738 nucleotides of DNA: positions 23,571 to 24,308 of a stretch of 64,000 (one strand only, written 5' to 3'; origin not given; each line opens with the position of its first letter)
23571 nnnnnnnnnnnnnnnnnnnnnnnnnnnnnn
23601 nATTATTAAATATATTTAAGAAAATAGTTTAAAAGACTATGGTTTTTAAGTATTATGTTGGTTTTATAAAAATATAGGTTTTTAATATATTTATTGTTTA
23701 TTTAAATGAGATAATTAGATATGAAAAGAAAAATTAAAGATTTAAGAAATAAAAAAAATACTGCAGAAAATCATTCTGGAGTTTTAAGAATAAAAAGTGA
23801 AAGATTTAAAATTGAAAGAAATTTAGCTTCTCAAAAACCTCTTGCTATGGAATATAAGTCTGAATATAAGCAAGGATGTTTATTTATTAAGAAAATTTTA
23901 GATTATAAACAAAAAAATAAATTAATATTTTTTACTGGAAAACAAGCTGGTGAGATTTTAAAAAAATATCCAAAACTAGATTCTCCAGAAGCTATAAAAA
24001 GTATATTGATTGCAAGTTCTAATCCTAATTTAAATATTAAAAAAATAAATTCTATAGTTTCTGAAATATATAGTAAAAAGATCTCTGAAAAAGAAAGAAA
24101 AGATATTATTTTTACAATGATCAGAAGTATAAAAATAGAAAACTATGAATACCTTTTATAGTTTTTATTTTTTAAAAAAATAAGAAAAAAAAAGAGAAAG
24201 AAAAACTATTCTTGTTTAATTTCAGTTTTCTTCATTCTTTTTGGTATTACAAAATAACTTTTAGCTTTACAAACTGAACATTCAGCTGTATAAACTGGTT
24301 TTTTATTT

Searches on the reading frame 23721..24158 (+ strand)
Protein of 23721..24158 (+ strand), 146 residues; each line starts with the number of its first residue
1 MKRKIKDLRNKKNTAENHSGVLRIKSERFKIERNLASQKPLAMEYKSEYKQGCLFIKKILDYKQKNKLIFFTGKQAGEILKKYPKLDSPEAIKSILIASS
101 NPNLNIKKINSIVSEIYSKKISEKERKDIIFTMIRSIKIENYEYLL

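Call 4: search_protein_families(library=pfam, proteins=[window:23721-24158:+], max_evalue=1)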
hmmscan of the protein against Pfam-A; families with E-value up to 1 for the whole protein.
window:23721-24158:+ (146 aa): 2 families
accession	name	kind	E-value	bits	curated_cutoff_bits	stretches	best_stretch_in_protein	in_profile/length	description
PF20279.3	CTD12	-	0.029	15.3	25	1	60-126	38-101/144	C-terminal domain 12 of the ABC-three component (ABC-3C) systems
PF00505.25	HMG_box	-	0.26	12.2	25.4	0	97-127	19-48/69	HMG (high mobility group) box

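Call 5: search_protein_families(library=ncbifam, proteins=[window:23721-24158:+], max_evalue=1)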
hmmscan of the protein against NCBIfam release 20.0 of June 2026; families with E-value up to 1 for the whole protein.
window:23721-24158:+ (146 aa): 1 family
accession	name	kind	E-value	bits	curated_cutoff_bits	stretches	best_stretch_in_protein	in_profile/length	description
TIGR00978.1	asd_EA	equivalog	0.089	11.8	301.2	1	72-125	38-91/342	aspartate-semialdehyde dehydrogenase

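Call 56: search_protein_families(library=phrogs, proteins=[window:23721-24158:+], max_evalue=0.1)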
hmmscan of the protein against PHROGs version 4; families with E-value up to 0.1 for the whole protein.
window:23721-24158:+ (146 aa): 1 family
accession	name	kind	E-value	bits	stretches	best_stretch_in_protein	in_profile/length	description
phrog_23900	-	unknown function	0.0074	17.3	1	31-90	48-107/124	-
